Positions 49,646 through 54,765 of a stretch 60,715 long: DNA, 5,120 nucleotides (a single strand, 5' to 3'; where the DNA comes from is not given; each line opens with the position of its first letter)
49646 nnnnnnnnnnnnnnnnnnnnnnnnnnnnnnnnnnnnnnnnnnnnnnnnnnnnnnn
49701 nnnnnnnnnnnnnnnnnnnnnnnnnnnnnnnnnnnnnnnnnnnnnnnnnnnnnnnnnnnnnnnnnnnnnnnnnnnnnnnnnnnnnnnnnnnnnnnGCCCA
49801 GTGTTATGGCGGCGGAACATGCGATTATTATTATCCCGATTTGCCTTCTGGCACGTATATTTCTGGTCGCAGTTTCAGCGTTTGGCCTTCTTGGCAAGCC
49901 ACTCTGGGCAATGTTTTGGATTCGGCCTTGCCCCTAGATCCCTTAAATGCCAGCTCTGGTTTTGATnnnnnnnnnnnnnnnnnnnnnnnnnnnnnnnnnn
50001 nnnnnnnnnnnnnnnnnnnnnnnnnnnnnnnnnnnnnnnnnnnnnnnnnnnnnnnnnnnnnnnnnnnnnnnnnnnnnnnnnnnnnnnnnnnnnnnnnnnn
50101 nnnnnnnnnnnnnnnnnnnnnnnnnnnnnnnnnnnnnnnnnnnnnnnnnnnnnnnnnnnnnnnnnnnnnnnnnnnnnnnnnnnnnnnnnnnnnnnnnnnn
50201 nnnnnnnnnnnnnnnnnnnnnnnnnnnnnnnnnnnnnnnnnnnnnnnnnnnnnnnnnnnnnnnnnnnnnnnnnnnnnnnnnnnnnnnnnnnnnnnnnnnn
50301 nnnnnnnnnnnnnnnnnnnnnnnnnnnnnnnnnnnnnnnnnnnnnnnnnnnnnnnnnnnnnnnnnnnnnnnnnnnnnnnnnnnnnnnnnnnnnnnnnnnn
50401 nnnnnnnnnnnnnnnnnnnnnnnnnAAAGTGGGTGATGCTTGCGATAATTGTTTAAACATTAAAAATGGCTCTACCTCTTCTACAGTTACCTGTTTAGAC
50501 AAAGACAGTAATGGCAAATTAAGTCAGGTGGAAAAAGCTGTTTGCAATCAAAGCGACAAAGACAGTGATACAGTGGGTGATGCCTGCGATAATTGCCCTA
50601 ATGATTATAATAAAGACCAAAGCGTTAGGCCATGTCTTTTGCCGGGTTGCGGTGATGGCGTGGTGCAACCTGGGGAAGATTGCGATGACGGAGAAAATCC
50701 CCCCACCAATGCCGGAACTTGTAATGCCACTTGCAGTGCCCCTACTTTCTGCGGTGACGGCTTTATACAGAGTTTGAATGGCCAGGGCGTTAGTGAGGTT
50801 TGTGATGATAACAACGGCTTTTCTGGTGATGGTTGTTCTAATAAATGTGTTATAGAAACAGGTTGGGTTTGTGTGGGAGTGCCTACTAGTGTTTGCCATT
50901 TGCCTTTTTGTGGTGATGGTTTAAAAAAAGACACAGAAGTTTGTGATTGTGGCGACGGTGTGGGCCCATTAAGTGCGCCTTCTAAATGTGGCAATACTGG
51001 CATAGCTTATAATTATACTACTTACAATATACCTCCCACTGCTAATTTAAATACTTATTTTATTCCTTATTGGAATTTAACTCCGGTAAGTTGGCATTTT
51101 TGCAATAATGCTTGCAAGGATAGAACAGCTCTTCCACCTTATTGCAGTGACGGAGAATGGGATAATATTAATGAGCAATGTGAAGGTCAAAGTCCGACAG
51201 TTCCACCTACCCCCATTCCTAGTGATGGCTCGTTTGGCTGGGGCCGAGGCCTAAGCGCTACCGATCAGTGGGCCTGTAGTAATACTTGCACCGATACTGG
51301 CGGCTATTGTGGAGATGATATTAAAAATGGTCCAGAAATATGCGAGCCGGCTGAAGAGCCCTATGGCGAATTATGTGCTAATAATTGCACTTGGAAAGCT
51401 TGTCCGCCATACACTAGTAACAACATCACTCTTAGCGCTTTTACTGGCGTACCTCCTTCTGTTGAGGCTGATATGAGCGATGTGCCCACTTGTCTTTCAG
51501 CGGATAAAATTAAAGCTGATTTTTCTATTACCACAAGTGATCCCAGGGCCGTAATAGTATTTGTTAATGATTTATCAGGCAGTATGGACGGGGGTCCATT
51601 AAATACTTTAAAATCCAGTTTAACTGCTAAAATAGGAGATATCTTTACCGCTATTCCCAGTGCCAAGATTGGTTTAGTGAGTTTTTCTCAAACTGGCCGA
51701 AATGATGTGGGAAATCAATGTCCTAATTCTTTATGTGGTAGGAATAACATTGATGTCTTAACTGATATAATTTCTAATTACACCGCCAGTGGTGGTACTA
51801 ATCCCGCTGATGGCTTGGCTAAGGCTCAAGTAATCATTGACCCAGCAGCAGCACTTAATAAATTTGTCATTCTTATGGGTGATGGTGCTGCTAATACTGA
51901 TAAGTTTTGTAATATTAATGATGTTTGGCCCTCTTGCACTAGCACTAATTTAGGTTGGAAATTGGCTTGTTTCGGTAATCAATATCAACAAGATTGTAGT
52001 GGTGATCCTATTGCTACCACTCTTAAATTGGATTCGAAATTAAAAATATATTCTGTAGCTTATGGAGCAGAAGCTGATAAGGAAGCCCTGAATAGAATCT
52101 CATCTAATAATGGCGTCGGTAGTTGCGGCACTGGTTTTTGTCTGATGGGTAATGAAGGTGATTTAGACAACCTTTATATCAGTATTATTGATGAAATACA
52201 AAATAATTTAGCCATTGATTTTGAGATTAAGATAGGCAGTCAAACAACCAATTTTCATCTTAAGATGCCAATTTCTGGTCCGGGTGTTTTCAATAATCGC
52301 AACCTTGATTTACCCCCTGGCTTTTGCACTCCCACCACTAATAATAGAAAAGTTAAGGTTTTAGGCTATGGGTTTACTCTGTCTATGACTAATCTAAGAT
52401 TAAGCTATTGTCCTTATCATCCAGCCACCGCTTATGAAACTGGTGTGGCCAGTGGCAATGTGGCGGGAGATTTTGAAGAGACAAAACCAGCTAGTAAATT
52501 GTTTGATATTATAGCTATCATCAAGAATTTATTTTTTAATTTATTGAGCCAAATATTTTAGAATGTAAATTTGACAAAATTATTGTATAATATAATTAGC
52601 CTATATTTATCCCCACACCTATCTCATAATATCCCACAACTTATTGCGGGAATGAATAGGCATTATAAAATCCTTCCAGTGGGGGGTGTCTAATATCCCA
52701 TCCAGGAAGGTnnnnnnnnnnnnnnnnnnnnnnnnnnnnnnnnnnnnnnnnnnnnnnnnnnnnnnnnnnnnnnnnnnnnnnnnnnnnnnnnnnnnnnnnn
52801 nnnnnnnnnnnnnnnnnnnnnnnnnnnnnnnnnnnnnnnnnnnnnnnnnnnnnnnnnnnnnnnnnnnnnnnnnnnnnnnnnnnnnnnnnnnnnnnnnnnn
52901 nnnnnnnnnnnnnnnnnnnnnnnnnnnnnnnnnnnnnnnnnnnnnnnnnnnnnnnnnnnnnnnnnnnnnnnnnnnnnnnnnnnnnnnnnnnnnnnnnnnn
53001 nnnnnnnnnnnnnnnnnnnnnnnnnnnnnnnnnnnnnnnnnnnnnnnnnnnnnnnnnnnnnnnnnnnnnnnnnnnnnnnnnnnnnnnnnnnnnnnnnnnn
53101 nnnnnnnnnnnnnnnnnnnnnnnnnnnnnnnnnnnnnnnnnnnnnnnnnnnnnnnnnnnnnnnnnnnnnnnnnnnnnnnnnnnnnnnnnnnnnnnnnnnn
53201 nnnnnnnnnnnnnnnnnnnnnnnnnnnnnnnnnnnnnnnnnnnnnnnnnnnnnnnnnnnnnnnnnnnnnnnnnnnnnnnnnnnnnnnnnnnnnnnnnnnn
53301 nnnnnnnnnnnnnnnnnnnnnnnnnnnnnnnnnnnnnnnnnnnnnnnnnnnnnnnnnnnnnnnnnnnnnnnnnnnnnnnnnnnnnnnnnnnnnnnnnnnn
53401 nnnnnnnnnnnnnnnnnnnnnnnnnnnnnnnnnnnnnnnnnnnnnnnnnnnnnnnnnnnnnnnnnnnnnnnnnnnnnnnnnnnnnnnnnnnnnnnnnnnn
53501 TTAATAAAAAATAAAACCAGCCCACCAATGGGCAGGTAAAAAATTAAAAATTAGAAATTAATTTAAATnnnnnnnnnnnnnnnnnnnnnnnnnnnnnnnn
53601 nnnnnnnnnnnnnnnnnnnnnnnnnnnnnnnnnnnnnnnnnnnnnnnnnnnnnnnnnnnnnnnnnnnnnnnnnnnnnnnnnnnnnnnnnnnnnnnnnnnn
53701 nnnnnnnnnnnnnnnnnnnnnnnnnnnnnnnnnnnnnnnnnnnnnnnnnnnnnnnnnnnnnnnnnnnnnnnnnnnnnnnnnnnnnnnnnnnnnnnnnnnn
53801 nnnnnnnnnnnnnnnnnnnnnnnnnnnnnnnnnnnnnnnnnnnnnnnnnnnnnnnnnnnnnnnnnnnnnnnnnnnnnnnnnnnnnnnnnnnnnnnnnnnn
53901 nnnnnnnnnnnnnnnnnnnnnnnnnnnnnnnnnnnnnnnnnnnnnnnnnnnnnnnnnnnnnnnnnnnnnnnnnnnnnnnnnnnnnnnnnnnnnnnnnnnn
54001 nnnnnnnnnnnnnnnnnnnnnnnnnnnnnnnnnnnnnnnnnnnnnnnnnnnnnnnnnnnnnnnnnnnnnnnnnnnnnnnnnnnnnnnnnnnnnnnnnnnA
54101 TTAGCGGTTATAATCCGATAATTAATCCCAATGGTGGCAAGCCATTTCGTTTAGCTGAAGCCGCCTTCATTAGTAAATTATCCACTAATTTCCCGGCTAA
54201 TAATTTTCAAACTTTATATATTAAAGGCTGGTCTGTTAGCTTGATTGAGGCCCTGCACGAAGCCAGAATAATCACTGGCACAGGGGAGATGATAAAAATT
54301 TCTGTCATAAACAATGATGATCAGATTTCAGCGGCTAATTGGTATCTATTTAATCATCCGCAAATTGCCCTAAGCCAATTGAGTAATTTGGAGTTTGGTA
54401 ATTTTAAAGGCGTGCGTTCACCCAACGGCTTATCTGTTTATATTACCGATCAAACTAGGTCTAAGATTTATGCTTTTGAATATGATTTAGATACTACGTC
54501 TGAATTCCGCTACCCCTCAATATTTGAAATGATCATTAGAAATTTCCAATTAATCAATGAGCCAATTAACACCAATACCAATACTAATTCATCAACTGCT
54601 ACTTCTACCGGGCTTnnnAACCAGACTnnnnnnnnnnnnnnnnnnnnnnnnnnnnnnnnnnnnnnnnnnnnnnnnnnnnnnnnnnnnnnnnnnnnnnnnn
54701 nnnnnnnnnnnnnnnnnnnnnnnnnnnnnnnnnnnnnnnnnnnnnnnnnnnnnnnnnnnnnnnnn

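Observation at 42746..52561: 3271-aa mosaic surface protein combining eukaryote-like adhesion modules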

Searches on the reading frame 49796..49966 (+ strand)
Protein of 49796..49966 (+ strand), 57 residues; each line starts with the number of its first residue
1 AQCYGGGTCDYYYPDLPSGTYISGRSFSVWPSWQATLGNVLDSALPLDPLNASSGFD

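Call 67: find_related_loci(query=A3, collection=genome_contigs, flank=10000)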
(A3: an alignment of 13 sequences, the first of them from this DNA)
Query A3 (57 aa) in genome_contigs; peptide patterns used: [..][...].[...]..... (x = any residue, [..] = any of these).
127 stretches matched a pattern; 98 encode a relative of the query (tblastn E <= 1e-3); the best 80 are kept; 79 distinct loci.
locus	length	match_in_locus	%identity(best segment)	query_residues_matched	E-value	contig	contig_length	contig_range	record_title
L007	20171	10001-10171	88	1-57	2e-30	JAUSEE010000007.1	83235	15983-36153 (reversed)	MAG: Candidatus Buchananbacteria bacterium isolate E14_maxbin.167 E14_k141_724261, whole genome shotgun sequence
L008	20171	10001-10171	81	1-57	2e-27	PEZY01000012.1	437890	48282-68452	MAG: Candidatus Buchananbacteria bacterium CG10_big_fil_rev_8_21_14_0_10_33_19 CG10_8_21_14_0.10_scaffold_3_c, whole gen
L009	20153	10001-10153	84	1-51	8e-26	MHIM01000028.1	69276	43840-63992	MAG: Candidatus Buchananbacteria bacterium RIFCSPLOWO2_01_FULL_39_33 rifcsplowo2_01_scaffold_497, whole genome shotgun s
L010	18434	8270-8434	60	1-55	1e-20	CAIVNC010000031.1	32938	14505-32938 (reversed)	MAG: Candidatus Buchananbacteria bacterium isolate AlinenLipids_bin-4630 genome assembly, contig: bin-4630:31/57, whole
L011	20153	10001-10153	69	1-51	2e-20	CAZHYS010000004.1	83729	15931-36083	MAG TPA_asm: uncultured Gammaproteobacteria bacterium isolate SRP263991_co7_334 genome assembly, contig: NODE_196_length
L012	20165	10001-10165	60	1-55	5e-20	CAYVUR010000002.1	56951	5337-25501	MAG TPA_asm: uncultured Gammaproteobacteria bacterium isolate binchicken_co135_29 genome assembly, contig: NODE_1208_len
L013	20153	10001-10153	65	1-51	1e-19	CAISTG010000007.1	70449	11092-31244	MAG: Candidatus Buchananbacteria bacterium isolate MJ-time_bin-7222 genome assembly, contig: bin-7222:07/66, whole genom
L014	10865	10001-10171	58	1-57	1e-19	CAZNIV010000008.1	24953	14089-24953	MAG TPA_asm: uncultured Gammaproteobacteria bacterium isolate SRP142039_co1_2 genome assembly, contig: NODE_1325_length_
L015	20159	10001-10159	64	3-55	3e-19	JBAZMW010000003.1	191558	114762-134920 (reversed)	MAG: Patescibacteria group bacterium isolate SO_2017_LW4_52 scaffold_231_c1_LW137-91_2017, whole genome shotgun sequence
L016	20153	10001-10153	61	1-51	3e-19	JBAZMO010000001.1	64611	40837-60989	MAG: Patescibacteria group bacterium isolate SO_2017_LW4_45 scaffold_1192_c1_LW137-91_2017, whole genome shotgun sequenc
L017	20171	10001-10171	58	1-57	8e-19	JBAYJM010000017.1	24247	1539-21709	MAG: Candidatus Buchananbacteria bacterium isolate SO_2016_GW1_56 scaffold03617_OW334_2016, whole genome shotgun sequenc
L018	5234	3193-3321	74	9-51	8e-19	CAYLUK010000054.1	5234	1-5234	MAG TPA_asm: uncultured Gammaproteobacteria bacterium isolate SRP062349_co1_88 genome assembly, contig: NODE_5769_length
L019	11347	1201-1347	63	3-51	2e-18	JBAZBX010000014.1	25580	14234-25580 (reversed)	MAG: Patescibacteria group bacterium isolate SO_2017_GW1_122 NODE_7860_length_25580_cov_3.049346_OW334_2017, whole genom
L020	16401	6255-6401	69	7-55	2e-18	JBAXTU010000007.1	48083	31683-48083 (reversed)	MAG: bacterium isolate ELA643 MAG643_7, whole genome shotgun sequence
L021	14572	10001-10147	65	3-51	2e-18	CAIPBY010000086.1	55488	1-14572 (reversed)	MAG: Candidatus Buchananbacteria bacterium isolate MJ120702A_bin-902 genome assembly, contig: bin-902:086/101, whole gen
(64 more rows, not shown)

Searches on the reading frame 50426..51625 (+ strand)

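Call 11: search_protein_families(library=pfam, proteins=[window:50426-51625:+], max_evalue=1)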
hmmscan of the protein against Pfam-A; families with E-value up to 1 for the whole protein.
window:50426-51625:+ (400 aa): 1 family
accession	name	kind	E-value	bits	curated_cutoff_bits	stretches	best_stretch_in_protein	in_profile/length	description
PF13948.11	DUF4215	-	3e-07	31.1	27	3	54-103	1-46/47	Domain of unknown function (DUF4215)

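Call 25: search_protein_families(library=ncbifam, proteins=[window:50426-51625:+], max_evalue=0.1)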
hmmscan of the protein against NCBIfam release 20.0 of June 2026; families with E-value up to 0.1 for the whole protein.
window:50426-51625:+ (400 aa): 1 family
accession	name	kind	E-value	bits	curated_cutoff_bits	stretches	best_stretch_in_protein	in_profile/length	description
TIGR02232.1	myxo_disulf_rpt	repeat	2.1e-12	46.7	20.8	2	109-149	4-38/38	cysteine-rich acidic repeat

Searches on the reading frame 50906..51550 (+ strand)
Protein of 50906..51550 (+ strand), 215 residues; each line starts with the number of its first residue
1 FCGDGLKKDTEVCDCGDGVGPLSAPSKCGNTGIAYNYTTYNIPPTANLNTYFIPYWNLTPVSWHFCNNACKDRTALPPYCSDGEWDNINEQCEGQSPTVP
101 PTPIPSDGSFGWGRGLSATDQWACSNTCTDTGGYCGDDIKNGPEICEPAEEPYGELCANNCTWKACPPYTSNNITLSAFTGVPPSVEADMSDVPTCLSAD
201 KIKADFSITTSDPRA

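Call 81: search_protein_families(library=pfam, proteins=[window:50906-51550:+], max_evalue=1)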
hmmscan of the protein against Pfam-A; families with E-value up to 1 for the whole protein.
window:50906-51550:+ (215 aa): 0 families

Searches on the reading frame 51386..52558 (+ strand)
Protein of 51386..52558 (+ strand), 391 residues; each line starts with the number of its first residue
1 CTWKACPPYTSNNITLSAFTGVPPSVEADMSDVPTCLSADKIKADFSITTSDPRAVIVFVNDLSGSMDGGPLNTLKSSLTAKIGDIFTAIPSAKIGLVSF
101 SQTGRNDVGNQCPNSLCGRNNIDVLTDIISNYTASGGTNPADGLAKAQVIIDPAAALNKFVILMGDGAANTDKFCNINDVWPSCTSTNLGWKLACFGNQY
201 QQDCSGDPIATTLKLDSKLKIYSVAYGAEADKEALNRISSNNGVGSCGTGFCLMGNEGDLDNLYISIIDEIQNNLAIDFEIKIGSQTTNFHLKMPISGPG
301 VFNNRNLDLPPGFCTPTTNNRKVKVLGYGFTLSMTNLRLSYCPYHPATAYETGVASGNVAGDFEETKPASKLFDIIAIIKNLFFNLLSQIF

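Call 11: search_protein_families(library=pfam, proteins=[window:51386-52558:+], max_evalue=1)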
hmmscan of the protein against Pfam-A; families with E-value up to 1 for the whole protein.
window:51386-52558:+ (391 aa): 2 families
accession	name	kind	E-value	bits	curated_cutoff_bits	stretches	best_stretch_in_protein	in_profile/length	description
PF00092.34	VWA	-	1.2e-09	39.1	23.8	1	57-243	2-155/174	von Willebrand factor type A domain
PF13519.12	VWA_2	-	5.9e-05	24.1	27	1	57-167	1-106/107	von Willebrand factor type A domain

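Call 25: search_protein_families(library=ncbifam, proteins=[window:51386-52558:+], max_evalue=0.1)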
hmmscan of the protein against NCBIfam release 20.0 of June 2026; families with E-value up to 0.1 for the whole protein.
window:51386-52558:+ (391 aa): 2 families
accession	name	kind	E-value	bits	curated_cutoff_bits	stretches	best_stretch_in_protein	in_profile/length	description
TIGR03788.1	marine_srt_targ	equivalog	0.0042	15.6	551.65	1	53-169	271-381/629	marine proteobacterial sortase target protein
TIGR02442.1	Cob-chelat-sub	hypoth_equivalog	0.024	13.1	779.45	1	47-172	465-586/641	putative cobaltochelatase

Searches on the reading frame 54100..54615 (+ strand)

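Call 81: search_protein_families(library=pfam, proteins=[window:54100-54615:+], max_evalue=1)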
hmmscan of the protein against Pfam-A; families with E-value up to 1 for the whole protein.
window:54100-54615:+ (172 aa): 2 families
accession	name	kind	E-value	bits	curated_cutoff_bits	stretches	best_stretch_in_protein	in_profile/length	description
PF15886.11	CBM39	-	0.0042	17.3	25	1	105-137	9-42/107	Carbohydrate binding domain (family 32)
PF07818.18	HCNGP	-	0.075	14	26.3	0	125-162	29-64/94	HCNGP-like protein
